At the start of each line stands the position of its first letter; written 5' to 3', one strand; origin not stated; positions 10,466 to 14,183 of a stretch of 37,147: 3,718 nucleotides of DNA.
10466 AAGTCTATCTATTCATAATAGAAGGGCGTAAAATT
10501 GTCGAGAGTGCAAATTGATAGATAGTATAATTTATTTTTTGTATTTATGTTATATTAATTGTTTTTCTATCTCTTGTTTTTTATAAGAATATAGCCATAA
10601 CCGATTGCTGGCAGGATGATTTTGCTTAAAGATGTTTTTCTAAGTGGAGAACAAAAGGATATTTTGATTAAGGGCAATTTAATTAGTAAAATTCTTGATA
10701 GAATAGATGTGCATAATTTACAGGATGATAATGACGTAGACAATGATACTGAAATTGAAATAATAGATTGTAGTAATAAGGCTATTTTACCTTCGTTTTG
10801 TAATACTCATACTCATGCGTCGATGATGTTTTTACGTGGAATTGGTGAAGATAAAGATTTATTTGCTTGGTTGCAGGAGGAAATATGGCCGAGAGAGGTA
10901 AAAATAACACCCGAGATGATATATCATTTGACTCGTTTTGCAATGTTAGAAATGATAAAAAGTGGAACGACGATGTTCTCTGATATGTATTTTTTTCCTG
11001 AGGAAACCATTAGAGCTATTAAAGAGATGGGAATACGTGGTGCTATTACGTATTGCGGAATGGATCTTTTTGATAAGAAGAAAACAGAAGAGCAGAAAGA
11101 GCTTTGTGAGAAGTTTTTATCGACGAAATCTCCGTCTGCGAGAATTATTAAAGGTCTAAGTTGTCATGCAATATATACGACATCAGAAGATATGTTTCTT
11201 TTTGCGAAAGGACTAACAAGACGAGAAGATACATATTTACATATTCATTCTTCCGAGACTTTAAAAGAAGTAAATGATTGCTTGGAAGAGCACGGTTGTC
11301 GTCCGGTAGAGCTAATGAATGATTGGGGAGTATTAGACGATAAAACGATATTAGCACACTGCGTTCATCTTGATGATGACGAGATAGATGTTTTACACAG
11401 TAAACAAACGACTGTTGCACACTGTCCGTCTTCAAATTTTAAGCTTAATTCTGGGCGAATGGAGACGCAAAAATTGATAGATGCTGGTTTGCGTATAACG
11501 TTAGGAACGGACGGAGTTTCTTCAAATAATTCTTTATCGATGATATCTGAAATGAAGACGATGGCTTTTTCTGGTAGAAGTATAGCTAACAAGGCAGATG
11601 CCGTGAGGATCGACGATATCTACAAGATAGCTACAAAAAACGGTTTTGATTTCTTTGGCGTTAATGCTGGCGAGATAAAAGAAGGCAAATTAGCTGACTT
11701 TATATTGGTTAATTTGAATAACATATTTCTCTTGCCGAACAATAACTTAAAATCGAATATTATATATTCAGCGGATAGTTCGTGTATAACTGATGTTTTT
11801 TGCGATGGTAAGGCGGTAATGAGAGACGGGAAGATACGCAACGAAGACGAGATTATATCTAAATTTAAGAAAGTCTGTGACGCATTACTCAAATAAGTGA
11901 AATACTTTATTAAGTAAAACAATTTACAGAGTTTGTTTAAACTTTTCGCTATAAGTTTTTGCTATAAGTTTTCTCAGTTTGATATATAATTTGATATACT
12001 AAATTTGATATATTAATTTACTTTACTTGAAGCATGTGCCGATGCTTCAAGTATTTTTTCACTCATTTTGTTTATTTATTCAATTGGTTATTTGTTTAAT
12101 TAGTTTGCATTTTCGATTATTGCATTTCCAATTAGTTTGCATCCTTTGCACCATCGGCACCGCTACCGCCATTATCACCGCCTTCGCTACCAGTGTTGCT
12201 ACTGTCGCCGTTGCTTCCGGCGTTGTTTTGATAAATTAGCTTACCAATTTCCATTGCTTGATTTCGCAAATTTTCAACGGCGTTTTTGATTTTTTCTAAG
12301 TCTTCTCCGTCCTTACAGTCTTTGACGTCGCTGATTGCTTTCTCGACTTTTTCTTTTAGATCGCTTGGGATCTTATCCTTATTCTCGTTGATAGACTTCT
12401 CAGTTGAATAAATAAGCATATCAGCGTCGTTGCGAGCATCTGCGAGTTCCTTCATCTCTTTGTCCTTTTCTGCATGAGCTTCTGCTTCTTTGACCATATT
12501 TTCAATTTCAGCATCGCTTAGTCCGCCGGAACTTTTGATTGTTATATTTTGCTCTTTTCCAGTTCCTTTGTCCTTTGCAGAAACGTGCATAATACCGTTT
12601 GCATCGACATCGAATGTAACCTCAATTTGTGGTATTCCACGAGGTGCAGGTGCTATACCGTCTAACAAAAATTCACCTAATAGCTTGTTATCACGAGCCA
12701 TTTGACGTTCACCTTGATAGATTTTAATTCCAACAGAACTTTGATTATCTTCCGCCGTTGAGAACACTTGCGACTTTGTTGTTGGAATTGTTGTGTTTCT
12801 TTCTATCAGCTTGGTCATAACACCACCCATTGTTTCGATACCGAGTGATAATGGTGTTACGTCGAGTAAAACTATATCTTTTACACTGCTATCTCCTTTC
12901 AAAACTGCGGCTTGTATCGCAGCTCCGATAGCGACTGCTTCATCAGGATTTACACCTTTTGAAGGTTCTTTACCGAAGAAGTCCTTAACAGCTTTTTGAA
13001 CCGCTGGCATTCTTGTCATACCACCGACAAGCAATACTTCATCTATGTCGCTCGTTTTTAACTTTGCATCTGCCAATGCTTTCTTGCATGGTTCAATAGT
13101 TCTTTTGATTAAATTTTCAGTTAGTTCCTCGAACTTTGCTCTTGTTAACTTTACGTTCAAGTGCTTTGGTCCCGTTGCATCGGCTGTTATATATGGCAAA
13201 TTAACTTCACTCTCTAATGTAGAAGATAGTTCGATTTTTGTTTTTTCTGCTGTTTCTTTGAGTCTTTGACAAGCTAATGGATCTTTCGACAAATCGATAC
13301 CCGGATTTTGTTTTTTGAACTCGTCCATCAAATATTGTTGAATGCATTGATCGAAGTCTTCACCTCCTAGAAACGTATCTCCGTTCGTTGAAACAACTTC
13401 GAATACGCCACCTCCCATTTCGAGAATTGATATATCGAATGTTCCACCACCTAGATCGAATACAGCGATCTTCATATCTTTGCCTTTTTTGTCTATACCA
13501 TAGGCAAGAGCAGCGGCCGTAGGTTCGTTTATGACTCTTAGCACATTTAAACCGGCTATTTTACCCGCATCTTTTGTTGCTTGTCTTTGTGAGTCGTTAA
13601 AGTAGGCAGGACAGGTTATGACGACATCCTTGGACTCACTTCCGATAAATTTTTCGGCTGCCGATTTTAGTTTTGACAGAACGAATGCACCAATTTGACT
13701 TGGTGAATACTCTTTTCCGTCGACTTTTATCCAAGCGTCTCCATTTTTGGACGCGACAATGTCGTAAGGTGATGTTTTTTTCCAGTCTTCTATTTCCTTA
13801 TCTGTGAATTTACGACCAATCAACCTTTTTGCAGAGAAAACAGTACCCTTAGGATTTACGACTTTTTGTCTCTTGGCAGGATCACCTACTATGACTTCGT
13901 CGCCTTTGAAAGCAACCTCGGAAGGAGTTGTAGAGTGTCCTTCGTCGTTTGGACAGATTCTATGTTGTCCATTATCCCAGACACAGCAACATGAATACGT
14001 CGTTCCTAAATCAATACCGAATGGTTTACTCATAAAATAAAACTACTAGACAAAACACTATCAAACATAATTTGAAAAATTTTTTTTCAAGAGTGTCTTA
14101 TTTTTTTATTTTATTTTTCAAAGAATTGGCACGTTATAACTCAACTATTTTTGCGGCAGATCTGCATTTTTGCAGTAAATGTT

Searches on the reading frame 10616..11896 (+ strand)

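Call 58: search_protein_families(library=pfam, proteins=[window:10616-11896:+], max_evalue=0.00001)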
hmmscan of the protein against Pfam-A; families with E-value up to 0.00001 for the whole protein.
window:10616-11896:+ (426 aa): 2 families
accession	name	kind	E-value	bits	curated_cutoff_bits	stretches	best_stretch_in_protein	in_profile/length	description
PF01979.26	Amidohydro_1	-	2.4e-67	228.1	25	1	57-401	2-345/345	Amidohydrolase family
PF07969.17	Amidohydro_3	-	7.1e-10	39.4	29.7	1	205-391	277-461/472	Amidohydrolase family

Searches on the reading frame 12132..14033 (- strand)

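Call 58: search_protein_families(library=pfam, proteins=[window:12132-14033:-], max_evalue=0.00001)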
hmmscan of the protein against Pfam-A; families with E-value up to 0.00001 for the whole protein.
window:12132-14033:- (633 aa): 2 families
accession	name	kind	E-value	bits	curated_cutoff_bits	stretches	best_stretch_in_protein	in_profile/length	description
PF00012.26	HSP70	-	2e-265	882.1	20.6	1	5-602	2-599/599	Hsp70 protein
PF06723.19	MreB_Mbl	-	3.9e-16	59.2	27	1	132-374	91-318/327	MreB/Mbl protein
